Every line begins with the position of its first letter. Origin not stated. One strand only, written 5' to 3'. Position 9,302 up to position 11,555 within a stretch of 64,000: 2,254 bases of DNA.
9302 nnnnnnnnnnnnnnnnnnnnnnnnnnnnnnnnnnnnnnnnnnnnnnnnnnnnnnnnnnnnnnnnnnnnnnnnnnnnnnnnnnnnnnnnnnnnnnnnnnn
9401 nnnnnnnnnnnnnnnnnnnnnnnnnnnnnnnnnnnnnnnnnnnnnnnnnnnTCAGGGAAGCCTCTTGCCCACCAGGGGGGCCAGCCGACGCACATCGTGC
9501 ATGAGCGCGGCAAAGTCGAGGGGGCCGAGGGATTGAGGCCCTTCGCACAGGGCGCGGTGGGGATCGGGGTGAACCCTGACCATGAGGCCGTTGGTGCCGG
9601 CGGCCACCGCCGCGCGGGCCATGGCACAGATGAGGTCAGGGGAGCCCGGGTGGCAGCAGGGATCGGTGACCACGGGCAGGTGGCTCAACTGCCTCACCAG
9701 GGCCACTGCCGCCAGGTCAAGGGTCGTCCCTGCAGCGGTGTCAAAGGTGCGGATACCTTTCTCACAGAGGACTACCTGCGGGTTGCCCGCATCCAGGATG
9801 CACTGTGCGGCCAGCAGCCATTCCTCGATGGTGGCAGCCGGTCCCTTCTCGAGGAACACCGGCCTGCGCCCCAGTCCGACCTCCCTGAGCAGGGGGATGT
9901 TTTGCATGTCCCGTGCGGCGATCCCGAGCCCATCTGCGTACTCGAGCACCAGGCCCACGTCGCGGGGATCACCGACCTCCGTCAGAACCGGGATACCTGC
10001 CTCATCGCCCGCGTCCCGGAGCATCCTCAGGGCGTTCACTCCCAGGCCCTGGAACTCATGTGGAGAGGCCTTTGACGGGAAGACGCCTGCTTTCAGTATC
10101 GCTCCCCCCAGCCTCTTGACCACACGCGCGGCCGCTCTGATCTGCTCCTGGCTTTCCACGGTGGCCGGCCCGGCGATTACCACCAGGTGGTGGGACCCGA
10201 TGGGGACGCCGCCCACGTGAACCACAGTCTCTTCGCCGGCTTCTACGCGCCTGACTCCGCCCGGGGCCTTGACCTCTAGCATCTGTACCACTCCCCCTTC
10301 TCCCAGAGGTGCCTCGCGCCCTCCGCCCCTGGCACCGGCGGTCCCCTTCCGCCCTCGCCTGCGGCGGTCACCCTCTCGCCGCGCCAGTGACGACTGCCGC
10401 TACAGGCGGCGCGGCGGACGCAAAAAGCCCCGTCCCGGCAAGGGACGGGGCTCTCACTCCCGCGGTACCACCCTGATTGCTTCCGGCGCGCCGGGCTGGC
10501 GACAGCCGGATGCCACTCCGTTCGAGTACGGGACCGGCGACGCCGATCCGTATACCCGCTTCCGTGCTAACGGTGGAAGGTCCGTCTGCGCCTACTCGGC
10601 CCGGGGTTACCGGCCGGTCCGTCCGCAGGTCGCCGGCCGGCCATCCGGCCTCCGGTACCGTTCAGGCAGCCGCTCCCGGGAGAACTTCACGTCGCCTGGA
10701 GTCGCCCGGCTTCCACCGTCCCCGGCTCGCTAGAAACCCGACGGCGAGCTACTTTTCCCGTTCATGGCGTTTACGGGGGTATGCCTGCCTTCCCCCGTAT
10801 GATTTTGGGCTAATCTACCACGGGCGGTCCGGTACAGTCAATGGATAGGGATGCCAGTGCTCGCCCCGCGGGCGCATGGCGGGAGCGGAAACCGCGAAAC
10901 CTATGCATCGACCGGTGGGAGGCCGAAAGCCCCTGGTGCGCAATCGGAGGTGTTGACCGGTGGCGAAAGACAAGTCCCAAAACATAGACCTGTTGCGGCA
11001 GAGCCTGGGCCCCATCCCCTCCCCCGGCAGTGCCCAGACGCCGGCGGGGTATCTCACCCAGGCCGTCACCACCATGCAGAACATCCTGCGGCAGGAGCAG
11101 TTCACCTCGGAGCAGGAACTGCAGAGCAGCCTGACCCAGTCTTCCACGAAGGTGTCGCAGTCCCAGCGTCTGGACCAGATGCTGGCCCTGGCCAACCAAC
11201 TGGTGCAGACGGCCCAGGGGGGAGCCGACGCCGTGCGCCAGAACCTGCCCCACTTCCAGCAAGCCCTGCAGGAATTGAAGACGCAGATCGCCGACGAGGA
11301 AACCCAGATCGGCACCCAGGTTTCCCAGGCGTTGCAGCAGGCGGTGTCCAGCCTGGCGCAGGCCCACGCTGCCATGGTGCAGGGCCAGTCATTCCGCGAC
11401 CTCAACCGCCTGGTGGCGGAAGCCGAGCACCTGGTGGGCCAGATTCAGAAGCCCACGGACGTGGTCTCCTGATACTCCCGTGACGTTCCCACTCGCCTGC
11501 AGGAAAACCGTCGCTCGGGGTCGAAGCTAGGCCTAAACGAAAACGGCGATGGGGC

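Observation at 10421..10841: T-box riboswitch with intact terminator and sigma-A-like promoter upstream of DAHP synthase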

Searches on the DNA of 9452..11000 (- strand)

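Call 4: search_rna_families(source=window, start=10200, end=11000, threshold=evalue, max_evalue=10, show_alignments=5)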
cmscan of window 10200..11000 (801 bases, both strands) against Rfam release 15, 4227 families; matches with E-value up to 10: 11.
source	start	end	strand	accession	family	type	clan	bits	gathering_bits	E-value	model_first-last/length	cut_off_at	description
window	10438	10774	-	RF00230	T-box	Cis-reg; leader;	-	65.5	93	7.2e-14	1-219/219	no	T-box leader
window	10824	10915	+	RF02007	mir-1237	Gene; miRNA;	-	21.8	65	1.7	1-102/102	no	mir-1237 microRNA precursor family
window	10424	10454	+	RF01757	sbcD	Gene; sRNA;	-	19.2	40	0.25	117-147/155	no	sbcD RNA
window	10375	10448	+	RF02992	hya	Cis-reg;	-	18.7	56.8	1.5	1-72/72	no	hya RNA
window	10406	10494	-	RF03819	mir-Ro6-3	Gene; miRNA;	-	18.3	79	5.4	1-72/72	no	mir-Ro6-3 microRNA precursor family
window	10424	10456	-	RF01772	rnk_pseudo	Cis-reg; leader;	-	17.4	55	3.3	71-100/108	no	Pseudomonas rnk leader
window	10423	10455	-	RF02495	ohsC_RNA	Gene; antitoxin;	-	17.4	50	8.9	40-72/77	no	Oppression of Hydrophobic ORF by sRNA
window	10420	10565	-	RF02868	ncS037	Gene; sRNA;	-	17.1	112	2.8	1-152/152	no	Burkholderia sRNA 37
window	10374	10506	-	RF02826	Scr6925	Gene; sRNA;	-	16.2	50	4.1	1-131/131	no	Streptomyces RNA 6925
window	10347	10434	+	RF02994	IMPDH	Gene; sRNA;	-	13.9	95.4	7.8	1-108/108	no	IMPDH RNA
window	10428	10460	+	RF02401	ClpQY_promoter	Cis-reg;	-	13.6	42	3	1-29/57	no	ClpQY promoter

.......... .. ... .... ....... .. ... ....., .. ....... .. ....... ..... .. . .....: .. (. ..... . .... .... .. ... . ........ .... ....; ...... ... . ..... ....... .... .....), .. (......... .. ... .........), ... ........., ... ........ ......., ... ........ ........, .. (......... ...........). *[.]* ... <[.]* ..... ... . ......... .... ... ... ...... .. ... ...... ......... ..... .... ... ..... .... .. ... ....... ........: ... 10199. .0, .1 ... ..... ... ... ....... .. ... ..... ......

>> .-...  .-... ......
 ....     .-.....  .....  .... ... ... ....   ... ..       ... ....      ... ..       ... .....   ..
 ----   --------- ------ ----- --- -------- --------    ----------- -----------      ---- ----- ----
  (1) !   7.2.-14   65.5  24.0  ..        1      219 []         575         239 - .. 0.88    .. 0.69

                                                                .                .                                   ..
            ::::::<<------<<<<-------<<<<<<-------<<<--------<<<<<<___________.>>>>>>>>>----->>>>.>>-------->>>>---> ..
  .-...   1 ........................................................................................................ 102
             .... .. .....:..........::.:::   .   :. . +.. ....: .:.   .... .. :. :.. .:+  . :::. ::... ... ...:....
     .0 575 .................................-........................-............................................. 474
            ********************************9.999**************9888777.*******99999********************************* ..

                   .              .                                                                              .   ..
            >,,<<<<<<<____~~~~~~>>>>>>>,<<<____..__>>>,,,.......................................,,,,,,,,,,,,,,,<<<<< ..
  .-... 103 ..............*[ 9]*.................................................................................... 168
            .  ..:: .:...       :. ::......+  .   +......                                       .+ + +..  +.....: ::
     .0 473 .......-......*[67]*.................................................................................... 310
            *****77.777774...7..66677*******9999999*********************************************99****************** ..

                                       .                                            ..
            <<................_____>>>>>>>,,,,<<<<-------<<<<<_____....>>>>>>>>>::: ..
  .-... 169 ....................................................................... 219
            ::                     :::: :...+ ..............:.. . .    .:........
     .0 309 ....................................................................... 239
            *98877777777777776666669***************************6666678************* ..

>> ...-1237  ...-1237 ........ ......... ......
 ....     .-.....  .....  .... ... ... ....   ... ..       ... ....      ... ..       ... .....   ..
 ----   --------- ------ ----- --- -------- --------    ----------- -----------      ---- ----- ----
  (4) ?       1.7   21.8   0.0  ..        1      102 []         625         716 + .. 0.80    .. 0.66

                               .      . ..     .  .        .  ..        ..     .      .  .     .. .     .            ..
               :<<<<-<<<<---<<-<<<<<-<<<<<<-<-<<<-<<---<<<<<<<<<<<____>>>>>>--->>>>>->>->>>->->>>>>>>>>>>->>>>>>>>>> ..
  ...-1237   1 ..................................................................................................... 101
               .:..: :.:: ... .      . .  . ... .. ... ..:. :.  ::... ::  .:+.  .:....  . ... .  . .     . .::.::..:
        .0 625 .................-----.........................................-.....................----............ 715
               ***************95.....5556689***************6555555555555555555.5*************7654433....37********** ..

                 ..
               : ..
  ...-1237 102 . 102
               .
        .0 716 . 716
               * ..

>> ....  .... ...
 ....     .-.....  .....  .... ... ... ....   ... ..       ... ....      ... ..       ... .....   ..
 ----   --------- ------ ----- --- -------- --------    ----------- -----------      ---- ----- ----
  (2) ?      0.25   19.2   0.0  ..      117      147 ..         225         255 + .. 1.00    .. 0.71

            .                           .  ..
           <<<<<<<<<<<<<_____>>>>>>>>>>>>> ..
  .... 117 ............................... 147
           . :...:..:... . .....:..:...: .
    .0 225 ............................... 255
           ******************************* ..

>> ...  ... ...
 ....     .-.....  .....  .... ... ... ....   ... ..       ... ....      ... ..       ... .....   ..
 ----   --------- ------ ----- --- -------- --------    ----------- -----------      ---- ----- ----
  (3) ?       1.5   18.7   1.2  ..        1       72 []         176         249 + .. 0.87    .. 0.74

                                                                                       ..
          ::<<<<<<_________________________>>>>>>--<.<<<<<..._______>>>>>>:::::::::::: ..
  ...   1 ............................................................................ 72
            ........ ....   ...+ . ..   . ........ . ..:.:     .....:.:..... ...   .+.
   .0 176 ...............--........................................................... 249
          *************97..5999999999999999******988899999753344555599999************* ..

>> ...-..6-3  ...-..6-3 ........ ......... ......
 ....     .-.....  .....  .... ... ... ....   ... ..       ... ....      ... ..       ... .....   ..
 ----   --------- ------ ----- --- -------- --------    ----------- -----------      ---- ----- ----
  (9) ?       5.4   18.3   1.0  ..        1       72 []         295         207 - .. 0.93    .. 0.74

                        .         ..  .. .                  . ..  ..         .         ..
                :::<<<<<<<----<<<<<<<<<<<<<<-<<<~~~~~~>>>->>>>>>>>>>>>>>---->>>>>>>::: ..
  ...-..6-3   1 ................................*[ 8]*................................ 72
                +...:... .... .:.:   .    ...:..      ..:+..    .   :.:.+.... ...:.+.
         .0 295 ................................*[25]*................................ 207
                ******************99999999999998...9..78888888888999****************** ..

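Call 13: search_rna_families(sources=[L001, L003, L006, L007, L008, L009, L010, L013, L016, L022], threshold=evalue, max_evalue=0.001, show_alignments=0)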
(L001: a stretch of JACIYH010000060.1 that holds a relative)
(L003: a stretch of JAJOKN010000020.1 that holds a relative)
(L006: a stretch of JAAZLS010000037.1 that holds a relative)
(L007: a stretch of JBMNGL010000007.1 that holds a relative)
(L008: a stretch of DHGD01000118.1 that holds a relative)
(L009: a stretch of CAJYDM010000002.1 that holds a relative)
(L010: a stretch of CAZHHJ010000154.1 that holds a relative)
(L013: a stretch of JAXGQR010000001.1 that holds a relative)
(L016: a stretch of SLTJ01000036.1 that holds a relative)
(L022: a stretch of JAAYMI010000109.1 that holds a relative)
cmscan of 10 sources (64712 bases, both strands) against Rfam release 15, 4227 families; matches with E-value up to 0.001: 2.
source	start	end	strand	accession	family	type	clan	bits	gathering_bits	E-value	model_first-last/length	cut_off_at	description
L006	2499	2770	+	RF00230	T-box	Cis-reg; leader;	-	92.3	93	7.3e-19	1-219/219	no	T-box leader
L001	2396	2732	+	RF00230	T-box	Cis-reg; leader;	-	62.4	93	3.6e-11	1-219/219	no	T-box leader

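Call 14: search_rna_families(sources=[L002, L004, L011, L012, L014, L020, L024, L025, L026, L028], threshold=evalue, max_evalue=0.001, show_alignments=0)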
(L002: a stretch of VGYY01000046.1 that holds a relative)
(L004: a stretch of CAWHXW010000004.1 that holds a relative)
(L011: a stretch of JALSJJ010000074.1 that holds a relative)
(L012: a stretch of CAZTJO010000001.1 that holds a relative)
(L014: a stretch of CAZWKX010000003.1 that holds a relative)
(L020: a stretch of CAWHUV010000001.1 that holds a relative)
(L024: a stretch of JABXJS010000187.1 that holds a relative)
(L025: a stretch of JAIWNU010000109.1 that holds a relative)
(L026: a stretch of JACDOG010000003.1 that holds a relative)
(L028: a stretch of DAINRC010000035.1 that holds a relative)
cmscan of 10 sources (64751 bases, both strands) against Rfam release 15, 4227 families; matches with E-value up to 0.001: 1.
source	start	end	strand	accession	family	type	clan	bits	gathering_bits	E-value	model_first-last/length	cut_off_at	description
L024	4824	5011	+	RF00230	T-box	Cis-reg; leader;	-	72.8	93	8e-14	1-219/219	no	T-box leader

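Call 82: search_rna_families(source=L024, start=4750, end=5080, threshold=evalue, max_evalue=0.00001, show_alignments=1)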
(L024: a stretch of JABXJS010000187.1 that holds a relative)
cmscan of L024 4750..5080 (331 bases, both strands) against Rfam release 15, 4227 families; matches with E-value up to 0.00001: 1.
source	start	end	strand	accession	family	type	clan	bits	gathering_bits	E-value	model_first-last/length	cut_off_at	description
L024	4824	5011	+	RF00230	T-box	Cis-reg; leader;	-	72.8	93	4.1e-16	1-219/219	no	T-box leader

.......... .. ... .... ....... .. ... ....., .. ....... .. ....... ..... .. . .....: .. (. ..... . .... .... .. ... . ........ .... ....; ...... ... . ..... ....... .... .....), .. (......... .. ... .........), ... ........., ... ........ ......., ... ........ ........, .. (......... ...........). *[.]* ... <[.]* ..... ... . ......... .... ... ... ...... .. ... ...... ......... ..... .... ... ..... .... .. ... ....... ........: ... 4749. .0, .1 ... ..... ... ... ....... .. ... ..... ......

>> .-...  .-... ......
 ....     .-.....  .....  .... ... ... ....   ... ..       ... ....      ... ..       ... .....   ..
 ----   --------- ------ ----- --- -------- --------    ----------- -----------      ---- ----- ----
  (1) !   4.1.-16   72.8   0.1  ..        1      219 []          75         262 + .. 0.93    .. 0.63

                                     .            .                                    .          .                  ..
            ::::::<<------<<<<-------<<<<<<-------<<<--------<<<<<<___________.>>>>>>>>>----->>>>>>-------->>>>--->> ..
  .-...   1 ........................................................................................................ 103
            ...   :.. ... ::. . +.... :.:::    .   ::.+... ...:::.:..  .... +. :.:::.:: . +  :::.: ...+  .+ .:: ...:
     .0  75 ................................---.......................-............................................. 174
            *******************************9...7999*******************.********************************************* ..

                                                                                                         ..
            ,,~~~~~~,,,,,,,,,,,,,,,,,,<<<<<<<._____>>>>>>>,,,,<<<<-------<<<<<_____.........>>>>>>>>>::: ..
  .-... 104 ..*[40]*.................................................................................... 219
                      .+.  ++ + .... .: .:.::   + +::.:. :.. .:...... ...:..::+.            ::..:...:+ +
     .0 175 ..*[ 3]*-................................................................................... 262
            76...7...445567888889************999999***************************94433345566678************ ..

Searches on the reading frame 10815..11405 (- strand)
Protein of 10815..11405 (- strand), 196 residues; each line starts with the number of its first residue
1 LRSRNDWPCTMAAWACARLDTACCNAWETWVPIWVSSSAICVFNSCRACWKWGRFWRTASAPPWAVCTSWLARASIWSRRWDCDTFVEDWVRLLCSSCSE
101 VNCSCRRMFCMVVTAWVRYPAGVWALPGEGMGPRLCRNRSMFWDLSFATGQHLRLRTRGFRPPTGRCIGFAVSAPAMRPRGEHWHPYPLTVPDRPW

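Call 10: search_protein_families(library=pfam, proteins=[window:10815-11405:-])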
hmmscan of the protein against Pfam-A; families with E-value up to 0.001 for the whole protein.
window:10815-11405:- (196 aa): 0 families
